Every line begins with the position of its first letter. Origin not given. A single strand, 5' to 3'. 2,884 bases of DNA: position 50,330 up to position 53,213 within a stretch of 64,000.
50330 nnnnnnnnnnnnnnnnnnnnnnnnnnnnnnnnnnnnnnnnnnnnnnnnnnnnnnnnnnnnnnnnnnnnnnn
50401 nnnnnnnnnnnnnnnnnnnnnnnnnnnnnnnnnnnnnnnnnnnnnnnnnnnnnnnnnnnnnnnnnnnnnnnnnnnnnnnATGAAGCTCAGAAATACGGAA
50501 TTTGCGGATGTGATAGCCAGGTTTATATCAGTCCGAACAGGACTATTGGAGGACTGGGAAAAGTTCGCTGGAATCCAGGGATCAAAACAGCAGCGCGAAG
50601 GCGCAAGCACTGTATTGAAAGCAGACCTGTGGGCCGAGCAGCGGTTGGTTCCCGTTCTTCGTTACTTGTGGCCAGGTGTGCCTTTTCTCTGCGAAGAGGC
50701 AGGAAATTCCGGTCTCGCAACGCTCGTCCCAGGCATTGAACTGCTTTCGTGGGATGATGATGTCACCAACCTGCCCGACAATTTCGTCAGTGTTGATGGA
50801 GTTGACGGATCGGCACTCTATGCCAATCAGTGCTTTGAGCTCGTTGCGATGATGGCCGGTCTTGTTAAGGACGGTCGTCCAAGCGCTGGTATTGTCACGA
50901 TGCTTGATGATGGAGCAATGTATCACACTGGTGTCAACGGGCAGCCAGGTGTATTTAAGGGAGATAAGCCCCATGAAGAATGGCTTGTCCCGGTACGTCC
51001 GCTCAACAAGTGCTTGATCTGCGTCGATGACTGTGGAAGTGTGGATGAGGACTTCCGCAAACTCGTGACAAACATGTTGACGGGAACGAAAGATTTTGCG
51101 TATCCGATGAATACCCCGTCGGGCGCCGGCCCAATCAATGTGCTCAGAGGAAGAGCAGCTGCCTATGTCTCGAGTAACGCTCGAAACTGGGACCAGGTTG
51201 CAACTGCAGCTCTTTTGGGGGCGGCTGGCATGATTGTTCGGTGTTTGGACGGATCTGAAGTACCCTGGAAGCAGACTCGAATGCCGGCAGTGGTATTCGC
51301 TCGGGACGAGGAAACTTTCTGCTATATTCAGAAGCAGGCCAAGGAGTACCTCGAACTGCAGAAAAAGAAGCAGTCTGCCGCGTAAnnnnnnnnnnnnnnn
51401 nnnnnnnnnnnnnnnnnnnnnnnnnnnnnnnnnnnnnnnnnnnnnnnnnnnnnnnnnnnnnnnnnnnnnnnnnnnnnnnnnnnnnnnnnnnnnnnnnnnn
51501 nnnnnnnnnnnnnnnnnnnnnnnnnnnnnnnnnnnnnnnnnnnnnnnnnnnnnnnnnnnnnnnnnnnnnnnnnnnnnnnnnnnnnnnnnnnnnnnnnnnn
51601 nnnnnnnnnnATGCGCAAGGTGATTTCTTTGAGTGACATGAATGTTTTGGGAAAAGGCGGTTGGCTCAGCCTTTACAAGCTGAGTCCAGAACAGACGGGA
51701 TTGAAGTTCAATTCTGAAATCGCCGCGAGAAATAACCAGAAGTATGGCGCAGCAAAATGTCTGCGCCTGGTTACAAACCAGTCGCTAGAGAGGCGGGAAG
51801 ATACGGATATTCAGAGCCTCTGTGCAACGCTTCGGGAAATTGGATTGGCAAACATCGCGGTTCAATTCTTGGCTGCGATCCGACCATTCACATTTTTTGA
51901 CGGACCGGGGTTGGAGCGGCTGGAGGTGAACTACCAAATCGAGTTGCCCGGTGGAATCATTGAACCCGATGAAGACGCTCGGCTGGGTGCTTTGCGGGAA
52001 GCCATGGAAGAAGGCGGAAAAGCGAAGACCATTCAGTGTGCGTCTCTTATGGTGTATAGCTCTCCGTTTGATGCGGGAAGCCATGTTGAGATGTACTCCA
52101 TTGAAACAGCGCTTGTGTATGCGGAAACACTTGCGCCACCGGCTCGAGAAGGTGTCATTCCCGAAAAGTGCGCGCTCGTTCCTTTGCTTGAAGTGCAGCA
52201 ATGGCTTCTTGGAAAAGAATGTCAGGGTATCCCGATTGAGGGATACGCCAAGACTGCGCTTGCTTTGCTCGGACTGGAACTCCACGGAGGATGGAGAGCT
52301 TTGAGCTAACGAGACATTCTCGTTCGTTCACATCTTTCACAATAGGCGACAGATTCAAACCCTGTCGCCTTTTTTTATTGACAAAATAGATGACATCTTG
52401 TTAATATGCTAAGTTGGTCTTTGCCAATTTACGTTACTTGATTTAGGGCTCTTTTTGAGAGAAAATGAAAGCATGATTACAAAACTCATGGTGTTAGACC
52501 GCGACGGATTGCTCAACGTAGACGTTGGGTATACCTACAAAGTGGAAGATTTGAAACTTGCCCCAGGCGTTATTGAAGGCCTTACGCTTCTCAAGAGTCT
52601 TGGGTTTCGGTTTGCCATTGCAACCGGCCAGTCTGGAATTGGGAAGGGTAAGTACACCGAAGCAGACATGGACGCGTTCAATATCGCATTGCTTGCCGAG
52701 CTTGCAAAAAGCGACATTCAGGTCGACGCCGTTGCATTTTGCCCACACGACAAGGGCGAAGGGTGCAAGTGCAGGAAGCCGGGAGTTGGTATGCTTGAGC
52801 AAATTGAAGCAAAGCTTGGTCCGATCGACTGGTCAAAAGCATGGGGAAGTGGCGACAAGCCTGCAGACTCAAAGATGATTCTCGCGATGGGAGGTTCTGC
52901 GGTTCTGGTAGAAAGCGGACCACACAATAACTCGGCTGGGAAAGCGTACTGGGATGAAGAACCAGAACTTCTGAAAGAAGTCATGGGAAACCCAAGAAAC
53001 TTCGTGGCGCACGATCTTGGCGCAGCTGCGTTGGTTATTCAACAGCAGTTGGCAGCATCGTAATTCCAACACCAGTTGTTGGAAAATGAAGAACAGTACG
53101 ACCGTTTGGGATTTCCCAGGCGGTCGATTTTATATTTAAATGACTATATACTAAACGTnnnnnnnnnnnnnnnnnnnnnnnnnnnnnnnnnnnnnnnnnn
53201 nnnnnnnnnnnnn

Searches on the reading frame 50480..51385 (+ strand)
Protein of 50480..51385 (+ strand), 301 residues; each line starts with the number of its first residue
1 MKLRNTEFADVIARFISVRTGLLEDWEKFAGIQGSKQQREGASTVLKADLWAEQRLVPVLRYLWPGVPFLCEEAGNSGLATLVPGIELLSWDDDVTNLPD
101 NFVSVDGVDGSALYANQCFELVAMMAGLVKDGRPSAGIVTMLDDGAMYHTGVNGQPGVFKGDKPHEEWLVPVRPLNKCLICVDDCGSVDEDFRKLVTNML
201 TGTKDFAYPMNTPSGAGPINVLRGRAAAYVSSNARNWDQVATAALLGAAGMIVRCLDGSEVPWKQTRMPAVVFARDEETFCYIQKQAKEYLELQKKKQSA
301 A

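Call 10: search_protein_families(library=pfam, proteins=[window:50480-51385:+], max_evalue=0.01)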
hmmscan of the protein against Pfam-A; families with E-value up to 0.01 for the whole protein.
window:50480-51385:+ (301 aa): 1 family
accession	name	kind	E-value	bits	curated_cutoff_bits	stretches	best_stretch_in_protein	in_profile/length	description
PF00459.30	Inositol_P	-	2.5e-16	60.4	27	1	35-268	33-250/271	Inositol monophosphatase family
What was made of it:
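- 50480..51385 (+): IMPase/CysQ-like gene (301 aa). Pfam PF00459 (call 10).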

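Call 21: find_homologous_proteins(query=window:50480-51385:+)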
Query window:50480-51385:+ (301 aa): 13 proteins with E <= 0.001 among 4456 candidates.
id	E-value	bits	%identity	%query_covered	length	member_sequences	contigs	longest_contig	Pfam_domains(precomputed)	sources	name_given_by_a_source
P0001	2.8e-203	692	100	100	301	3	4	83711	PF00459.31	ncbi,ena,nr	ncbi:MAG TPA: inositol monophosphatase family protein [Candidatus Andersenbacteria bacterium]|nr:ino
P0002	1.2e-125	437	69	98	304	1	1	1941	PF00459.31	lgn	-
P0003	4.5e-103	363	58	97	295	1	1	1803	PF00459.31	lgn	-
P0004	1.7e-102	361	57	96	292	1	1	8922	PF00459.31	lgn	-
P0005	2.9e-98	347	56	96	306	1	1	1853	PF00459.31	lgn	-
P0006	2.9e-98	347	55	95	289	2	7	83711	PF00459.31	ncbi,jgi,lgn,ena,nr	ncbi:MAG TPA: inositol monophosphatase family protein [Candidatus Andersenbacteria bacterium]|nr:ino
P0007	1.1e-96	342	58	93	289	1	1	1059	PF00459.31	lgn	-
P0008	1.3e-92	328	53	97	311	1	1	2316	PF00459.31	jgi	jgi:3'-phosphoadenosine 5'-phosphosulfate (PAPS) 3'-phosphatase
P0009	5.1e-88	313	53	97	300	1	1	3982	PF00459.31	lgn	-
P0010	3.1e-85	304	53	95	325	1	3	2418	PF00459.31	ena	-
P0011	7.0e-81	290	50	92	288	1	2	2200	PF00459.31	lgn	-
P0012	1.7e-64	236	53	73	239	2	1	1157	PF00459.31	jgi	jgi:fructose-1,6-bisphosphatase/inositol monophosphatase family enzyme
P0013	9.9e-58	214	59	54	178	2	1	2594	-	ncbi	ncbi:MAG: hypothetical protein AAB649_01320, partial [Patescibacteria group bacterium]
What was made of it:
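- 50480..51385 (+): 100% identical to a Candidatus Andersenbacteria MAG protein (call 21).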

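Call 23: find_encoding_contigs(protein=P0002, flank=3000, max_places=4)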
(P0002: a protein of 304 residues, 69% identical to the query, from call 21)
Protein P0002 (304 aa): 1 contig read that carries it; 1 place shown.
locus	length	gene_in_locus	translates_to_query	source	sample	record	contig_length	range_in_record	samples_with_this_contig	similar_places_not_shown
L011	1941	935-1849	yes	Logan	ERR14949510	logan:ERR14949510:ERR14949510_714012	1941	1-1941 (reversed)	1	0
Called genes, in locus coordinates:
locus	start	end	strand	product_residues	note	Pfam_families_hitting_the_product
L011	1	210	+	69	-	?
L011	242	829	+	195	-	PF13242:Hydrolase_like (weak)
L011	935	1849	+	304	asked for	PF00459:Inositol_P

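Call 24: find_encoding_contigs(protein=P0004, flank=6000, max_places=4)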
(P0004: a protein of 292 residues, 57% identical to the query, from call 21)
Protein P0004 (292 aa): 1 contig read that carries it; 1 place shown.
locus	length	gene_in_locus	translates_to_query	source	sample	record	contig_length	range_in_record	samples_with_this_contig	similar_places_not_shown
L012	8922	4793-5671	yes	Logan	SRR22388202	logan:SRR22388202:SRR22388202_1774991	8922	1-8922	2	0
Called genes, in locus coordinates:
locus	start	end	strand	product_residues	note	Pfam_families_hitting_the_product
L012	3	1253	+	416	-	?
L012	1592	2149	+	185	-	PF00908:dTDP_sugar_isom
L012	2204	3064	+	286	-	-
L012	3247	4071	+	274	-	PF23441:SDR (faint), PF00106:adh_short, PF01370:Epimerase (weak), PF08659:KR (weak), PF13561:adh_short_C2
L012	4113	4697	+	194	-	PF08645:PNK3P (weak), PF13242:Hydrolase_like (weak)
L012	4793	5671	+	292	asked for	PF00459:Inositol_P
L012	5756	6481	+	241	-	-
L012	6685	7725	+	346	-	-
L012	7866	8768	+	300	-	-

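Call 35: find_encoding_contigs(protein=P0003, flank=3000, max_places=4)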
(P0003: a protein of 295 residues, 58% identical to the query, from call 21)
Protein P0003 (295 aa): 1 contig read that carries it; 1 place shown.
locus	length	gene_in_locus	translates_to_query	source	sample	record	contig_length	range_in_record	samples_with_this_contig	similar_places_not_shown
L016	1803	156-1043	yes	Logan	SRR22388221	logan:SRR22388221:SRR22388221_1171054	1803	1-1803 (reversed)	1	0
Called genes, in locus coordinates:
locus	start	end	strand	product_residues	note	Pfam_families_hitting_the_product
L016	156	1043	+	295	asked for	PF00459:Inositol_P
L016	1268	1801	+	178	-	?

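Call 36: find_encoding_contigs(protein=P0009, flank=4000, max_places=4)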
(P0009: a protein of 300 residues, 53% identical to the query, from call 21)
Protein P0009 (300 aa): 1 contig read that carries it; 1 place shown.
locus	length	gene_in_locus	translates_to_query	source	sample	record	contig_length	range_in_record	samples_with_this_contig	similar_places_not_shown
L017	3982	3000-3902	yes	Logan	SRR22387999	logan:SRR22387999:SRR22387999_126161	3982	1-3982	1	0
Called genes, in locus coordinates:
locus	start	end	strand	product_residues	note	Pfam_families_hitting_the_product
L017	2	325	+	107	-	?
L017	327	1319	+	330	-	PF08543:Phos_pyr_kin (faint), PF00294:PfkB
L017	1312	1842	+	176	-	PF00702:Hydrolase (faint), PF08645:PNK3P, PF13419:HAD_2 (faint), PF13242:Hydrolase_like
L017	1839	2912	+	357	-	PF00702:Hydrolase (faint), PF13419:HAD_2 (faint), PF01467:CTP_transf_like, PF13242:Hydrolase_like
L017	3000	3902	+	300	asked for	PF00459:Inositol_P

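Call 42: find_encoding_contigs(protein=P0005, flank=3000, max_places=4)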
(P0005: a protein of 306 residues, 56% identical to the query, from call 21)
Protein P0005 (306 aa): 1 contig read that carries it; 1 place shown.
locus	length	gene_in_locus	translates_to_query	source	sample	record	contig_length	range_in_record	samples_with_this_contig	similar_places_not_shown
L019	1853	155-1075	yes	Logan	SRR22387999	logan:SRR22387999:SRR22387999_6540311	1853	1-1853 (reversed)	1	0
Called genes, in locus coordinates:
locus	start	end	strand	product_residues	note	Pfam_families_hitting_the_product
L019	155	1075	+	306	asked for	PF00459:Inositol_P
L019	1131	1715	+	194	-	PF00702:Hydrolase (faint)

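Call 43: find_encoding_contigs(protein=P0010, flank=3000, max_places=4)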
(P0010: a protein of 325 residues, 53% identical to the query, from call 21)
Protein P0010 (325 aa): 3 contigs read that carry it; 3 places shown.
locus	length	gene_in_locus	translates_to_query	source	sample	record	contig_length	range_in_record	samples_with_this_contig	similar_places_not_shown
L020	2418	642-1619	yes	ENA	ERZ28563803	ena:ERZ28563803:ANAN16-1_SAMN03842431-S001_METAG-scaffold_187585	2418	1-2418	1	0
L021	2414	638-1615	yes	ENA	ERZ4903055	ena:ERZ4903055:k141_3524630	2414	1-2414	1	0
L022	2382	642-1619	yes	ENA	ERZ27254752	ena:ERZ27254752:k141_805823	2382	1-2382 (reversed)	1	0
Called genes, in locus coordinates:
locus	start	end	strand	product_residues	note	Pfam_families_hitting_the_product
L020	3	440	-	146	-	?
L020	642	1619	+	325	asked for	PF00459:Inositol_P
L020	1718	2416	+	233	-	?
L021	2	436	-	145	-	?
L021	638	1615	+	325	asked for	PF00459:Inositol_P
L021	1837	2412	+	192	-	?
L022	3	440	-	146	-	?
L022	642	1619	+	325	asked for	PF00459:Inositol_P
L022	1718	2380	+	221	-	?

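Call 44: find_encoding_contigs(protein=P0011, flank=3000, max_places=4)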
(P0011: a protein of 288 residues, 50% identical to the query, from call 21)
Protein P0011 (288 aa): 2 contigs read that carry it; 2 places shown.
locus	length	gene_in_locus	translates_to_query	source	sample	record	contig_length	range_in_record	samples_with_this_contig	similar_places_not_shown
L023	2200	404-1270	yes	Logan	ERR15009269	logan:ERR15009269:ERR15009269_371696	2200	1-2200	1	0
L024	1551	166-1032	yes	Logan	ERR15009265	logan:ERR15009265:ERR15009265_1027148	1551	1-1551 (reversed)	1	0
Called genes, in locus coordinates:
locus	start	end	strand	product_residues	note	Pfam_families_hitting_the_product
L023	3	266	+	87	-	?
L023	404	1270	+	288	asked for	PF00459:Inositol_P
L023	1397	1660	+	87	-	PF01035:DNA_binding_1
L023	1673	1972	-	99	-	-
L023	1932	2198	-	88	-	?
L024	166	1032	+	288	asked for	PF00459:Inositol_P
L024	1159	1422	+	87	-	PF01035:DNA_binding_1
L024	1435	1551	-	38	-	?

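Call 47: search_protein_families(library=pfam, proteins=[L012:6685-7725:+, L012:7902-8768:+, L012:5756-6481:+, L012:2204-3064:+, L016:1268-1801:+], max_evalue=1)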
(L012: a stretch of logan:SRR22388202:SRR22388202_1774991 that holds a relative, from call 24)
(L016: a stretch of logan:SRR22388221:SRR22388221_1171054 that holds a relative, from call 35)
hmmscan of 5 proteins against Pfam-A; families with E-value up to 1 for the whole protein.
L012:6685-7725:+ (346 aa): 1 family
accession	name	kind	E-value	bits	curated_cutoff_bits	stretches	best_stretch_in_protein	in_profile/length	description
PF01075.23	Glyco_transf_9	-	0.00027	20.8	22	1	212-238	174-200/247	Glycosyltransferase family 9 (heptosyltransferase)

L012:7902-8768:+ (288 aa): 1 family
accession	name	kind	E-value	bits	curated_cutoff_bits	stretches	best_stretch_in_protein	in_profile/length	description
PF00459.30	Inositol_P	-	0.0027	17.7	27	1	113-248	108-241/271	Inositol monophosphatase family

L012:5756-6481:+ (241 aa): 1 family
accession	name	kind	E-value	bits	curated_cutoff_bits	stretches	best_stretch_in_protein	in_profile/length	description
PF00293.34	NUDIX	-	0.0029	18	21.1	1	112-197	28-113/134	NUDIX domain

L012:2204-3064:+ (286 aa): 1 family
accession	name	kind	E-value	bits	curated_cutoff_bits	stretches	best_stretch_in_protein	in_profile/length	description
PF00459.30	Inositol_P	-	8.4e-05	22.6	27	1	105-249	103-246/271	Inositol monophosphatase family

L016:1268-1801:+ (178 aa): 1 family
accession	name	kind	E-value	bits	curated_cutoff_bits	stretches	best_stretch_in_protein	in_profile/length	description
PF00293.34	NUDIX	-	2.2e-05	24.9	21.1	1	96-144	32-81/134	NUDIX domain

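Call 49: search_protein_families(library=ncbifam, proteins=[window:50480-51385:+, L012:6685-7725:+, L012:7902-8768:+], max_evalue=0.01)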
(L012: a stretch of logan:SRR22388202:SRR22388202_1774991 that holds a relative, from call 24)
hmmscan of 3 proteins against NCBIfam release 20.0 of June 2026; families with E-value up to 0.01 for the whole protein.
window:50480-51385:+ (301 aa): 3 families
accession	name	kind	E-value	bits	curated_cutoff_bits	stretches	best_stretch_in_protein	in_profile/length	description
TIGR01331.1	bisphos_cysQ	equivalog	1.4e-09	38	228.8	1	37-261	27-232/250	3'(2'),5'-bisphosphate nucleotidase CysQ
TIGR02067.1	his_9_HisN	equivalog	0.00093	18.7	275.15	0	120-267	92-234/252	histidinol-phosphatase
NF008182.0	PRK10931.1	equivalog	0.0011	18.2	379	0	38-254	30-221/246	3'(2'),5'-bisphosphate nucleotidase CysQ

L012:6685-7725:+ (346 aa): 0 families

L012:7902-8768:+ (288 aa): 0 families
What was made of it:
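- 50480..51385 (+): Weak CysQ similarity (call 49).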

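Call 72: find_encoding_contigs(protein=P0008, flank=3000, max_places=6)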
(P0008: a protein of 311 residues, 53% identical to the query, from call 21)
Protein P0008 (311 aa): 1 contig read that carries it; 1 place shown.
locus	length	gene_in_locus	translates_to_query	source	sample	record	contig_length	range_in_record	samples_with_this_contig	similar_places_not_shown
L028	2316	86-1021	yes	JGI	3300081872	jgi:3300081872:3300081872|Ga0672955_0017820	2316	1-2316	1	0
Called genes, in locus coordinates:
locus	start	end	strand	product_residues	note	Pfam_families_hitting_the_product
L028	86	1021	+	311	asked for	PF00459:Inositol_P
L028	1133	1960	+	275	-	PF01370:Epimerase, PF04321:RmlD_sub_bind, PF16363:GDP_Man_Dehyd, PF01073:3Beta_HSD (weak), PF02719:Polysacc_synt_2, PF07993:NAD_binding_4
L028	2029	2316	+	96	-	?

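Call 80: search_solved_structures(query=L012:6685-7725:+, max_evalue=1)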
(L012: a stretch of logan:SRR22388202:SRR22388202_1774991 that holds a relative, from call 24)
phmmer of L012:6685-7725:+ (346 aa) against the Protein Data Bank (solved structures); distinct sequences matched with E-value up to 1: 0.

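Call 81: search_solved_structures(query=window:50480-51385:+, max_evalue=0.001)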
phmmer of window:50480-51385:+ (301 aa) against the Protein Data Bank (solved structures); distinct sequences matched with E-value up to 0.001: 1.
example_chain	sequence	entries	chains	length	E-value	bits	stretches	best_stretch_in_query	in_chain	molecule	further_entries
4qxd_A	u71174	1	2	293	1.2e-07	34.4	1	36-291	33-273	3'(2'),5'-bisphosphate nucleotidase, putative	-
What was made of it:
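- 50480..51385 (+): Best PDB match is 4qxd, a 3'(2'),5'-bisphosphate nucleotidase (call 81).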

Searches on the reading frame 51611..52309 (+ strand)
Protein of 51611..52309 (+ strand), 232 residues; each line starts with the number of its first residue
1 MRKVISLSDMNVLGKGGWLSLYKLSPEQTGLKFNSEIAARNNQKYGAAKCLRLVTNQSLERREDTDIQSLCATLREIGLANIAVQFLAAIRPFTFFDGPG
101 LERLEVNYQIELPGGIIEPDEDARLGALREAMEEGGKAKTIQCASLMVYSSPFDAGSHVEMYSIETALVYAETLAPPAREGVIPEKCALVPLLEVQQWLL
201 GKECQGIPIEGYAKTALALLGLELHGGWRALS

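Call 10: search_protein_families(library=pfam, proteins=[window:51611-52309:+], max_evalue=0.01)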
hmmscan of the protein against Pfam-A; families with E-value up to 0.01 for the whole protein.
window:51611-52309:+ (232 aa): 1 family
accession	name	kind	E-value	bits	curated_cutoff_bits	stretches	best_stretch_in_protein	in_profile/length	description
PF00293.34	NUDIX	-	5.6e-06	26.8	21.1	1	110-165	31-92/134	NUDIX domain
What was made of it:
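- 51611..52309 (+): Nudix hydrolase gene (232 aa). Pfam PF00293 (call 10).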

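Call 22: find_homologous_proteins(query=window:51611-52309:+)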
Query window:51611-52309:+ (232 aa): 7 proteins with E <= 0.001 among 1751 candidates.
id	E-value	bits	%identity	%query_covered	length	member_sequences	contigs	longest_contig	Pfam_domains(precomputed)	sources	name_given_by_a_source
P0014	1.6e-143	494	100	96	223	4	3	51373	PF00293.35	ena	-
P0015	5.1e-90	319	65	100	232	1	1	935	PF00293.35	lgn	-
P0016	4.9e-73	264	71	73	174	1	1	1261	PF00293.35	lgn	-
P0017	2.3e-70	255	53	100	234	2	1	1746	PF00293.35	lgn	-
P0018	2.7e-61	225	50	94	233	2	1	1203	-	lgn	-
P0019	1.7e-57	213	73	61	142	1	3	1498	-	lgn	-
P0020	2.2e-11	62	30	81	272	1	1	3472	PF00293.35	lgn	-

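Call 32: find_encoding_contigs(protein=P0015, flank=3000, max_places=4)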
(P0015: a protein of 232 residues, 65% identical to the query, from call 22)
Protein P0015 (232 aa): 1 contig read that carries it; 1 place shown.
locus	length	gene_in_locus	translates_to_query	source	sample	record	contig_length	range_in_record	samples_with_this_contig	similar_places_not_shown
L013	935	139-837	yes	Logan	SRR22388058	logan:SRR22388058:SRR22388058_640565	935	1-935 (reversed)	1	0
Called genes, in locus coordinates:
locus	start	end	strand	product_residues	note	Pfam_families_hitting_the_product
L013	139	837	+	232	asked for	PF00293:NUDIX (weak)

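Call 33: find_encoding_contigs(protein=P0017, flank=3000, max_places=4)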
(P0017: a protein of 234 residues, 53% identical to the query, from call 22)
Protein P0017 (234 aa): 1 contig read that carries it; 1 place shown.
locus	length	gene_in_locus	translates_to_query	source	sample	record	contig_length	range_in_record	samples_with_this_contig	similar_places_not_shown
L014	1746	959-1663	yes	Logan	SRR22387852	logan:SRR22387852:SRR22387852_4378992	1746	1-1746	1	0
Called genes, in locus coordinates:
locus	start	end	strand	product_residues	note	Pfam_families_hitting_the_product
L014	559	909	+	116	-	-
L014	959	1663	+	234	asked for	PF00293:NUDIX (weak)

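Call 34: find_encoding_contigs(protein=P0018, flank=3000, max_places=4)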
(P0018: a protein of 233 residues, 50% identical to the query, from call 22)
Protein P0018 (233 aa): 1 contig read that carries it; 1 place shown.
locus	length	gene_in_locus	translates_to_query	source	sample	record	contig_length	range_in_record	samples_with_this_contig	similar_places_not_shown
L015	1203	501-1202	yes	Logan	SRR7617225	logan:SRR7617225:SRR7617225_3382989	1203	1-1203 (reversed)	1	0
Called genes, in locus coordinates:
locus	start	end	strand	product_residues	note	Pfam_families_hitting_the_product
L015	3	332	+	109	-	?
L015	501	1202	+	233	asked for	?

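Call 45: find_encoding_contigs(protein=P0019, flank=3000, max_places=4)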
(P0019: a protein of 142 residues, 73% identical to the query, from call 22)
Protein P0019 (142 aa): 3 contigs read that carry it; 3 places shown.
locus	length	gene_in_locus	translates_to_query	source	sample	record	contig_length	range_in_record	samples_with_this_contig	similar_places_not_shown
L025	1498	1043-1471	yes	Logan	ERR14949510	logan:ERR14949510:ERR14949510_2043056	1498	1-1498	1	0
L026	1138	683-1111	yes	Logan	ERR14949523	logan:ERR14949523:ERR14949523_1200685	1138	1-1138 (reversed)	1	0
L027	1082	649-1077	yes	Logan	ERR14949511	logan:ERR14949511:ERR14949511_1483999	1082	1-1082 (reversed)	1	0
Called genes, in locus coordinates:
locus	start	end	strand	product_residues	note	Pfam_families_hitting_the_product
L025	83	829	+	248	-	-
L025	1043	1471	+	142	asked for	-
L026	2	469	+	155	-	?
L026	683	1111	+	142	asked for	-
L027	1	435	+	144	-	?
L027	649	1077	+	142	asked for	-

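Call 47: search_protein_families(library=pfam, proteins=[L025:83-829:+], max_evalue=1)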
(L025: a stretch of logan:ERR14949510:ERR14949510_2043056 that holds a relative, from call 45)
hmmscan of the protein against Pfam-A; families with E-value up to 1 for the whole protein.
L025:83-829:+ (248 aa): 1 family
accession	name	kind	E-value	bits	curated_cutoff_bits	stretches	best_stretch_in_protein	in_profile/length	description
PF25484.1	DUF7907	-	0.28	12.1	27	0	180-232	104-153/156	Domain of unknown function (DUF7907)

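Call 49: search_protein_families(library=ncbifam, proteins=[window:51611-52309:+], max_evalue=0.01)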
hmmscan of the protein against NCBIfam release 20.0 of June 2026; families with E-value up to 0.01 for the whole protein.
window:51611-52309:+ (232 aa): 1 family
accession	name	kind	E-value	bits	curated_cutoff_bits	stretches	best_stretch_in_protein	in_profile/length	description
NF008736.0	PRK11762.1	equivalog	0.00023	20.7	169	1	107-196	73-157/186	ADP compounds hydrolase NudE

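Call 82: search_solved_structures(query=window:51611-52309:+, max_evalue=1)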
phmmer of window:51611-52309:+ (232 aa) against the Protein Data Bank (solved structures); distinct sequences matched with E-value up to 1: 17.
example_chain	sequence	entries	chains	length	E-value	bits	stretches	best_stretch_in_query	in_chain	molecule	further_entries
4jzu_A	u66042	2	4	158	0.37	13.7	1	109-141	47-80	RNA PYROPHOSPHOHYDROLASE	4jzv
1v8i_A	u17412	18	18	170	0.41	13.6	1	110-143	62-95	ADP-ribose pyrophosphatase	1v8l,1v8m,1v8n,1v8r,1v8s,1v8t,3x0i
8wv3_A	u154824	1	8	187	0.44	13.5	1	109-138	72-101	ADP-ribose pyrophosphatase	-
9jax_E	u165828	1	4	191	0.46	13.4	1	109-138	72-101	ADP-ribose pyrophosphatase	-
8zr8_A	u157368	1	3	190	0.56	13.2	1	109-144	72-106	Methanol dehydrogenase activator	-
3h95_A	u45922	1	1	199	0.59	13.1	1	109-146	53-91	Nucleoside diphosphate-linked moiety X motif 6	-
3ac9_A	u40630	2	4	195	0.62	13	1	107-152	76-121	ADP-sugar pyrophosphatase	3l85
3aca_A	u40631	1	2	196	0.62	13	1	107-152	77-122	ADP-sugar pyrophosphatase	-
5qj4_A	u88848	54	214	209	0.71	12.8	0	107-152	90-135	ADP-sugar pyrophosphatase | NUDT5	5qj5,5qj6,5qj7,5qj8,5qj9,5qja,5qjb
3bm4_A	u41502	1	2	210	0.71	12.8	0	107-152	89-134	ADP-sugar pyrophosphatase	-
2dsc_A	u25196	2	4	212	0.73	12.8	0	107-152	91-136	ADP-sugar pyrophosphatase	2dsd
5nqr_A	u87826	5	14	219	0.77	12.7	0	107-152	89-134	ADP-sugar pyrophosphatase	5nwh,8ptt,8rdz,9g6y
9q0n_E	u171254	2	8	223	0.79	12.7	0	107-152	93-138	ADP-sugar pyrophosphatase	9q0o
2dsb_A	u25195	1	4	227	0.83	12.6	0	107-151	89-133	ADP-sugar pyrophosphatase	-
9q0m_E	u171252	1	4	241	0.93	12.4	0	107-151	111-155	ADP-sugar pyrophosphatase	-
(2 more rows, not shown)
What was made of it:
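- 51611..52309 (+): Weak NudE / ADP-sugar pyrophosphatase similarity (calls 49, 82).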

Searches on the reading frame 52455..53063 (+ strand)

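Call 10: search_protein_families(library=pfam, proteins=[window:52455-53063:+], max_evalue=0.01)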
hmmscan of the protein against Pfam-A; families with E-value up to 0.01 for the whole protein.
window:52455-53063:+ (202 aa): 3 families
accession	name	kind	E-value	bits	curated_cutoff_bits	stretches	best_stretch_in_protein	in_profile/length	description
PF08645.17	PNK3P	-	0.0019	18.4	22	1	36-121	31-109/161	Polynucleotide kinase 3 phosphatase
PF00702.32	Hydrolase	-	0.0024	18.7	26.4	1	26-146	89-191/191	haloacid dehalogenase-like hydrolase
PF13242.12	Hydrolase_like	-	0.0077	16.6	22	0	106-166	2-61/75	HAD-hyrolase-like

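Call 49: search_protein_families(library=ncbifam, proteins=[window:52455-53063:+], max_evalue=0.01)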
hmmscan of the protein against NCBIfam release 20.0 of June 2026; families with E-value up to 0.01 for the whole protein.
window:52455-53063:+ (202 aa): 9 families
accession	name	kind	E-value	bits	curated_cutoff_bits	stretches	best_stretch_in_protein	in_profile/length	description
NF006506.0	PRK08942.1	equivalog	3.8e-39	134.1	178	1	9-167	3-162/182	D-glycero-beta-D-manno-heptose 1,7-bisphosphate 7-phosphatase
TIGR00213.1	GmhB_yaeD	subfamily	1.4e-29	103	149.6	1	10-161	2-159/176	D-glycero-beta-D-manno-heptose 1,7-bisphosphate 7-phosphatase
TIGR01656.1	Histidinol-ppas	subfamily_domain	9e-28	97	84.15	1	11-153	2-147/149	histidinol-phosphate phosphatase domain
NF050049.1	HBPPhtaseGmhB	domain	4e-25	88.6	250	1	7-141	1-132/171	D-glycero-alpha-D-manno-heptose-1,7-bisphosphate 7-phosphatase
TIGR01662.1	HAD-SF-IIIA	subfamily_domain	2.2e-24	86.1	44.6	1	10-154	1-140/141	HAD-IIIA family hydrolase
NF003937.0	PRK05446.1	equivalog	7.2e-21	74.6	443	1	8-154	2-150/355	bifunctional histidinol-phosphatase/imidazoleglycerol-phosphate dehydratase HisB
TIGR01261.1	hisB_Nterm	equivalog_domain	2.8e-19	69.2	140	1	10-142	2-136/161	histidinol-phosphatase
NF005264.0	PRK06769.1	equivalog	1.9e-14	53.8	217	1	10-196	5-172/175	HAD-IIIA family hydrolase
TIGR01664.1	DNA-3'-Pase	equivalog_domain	0.0029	17.5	107.65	1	39-135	47-136/167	DNA 3'-phosphatase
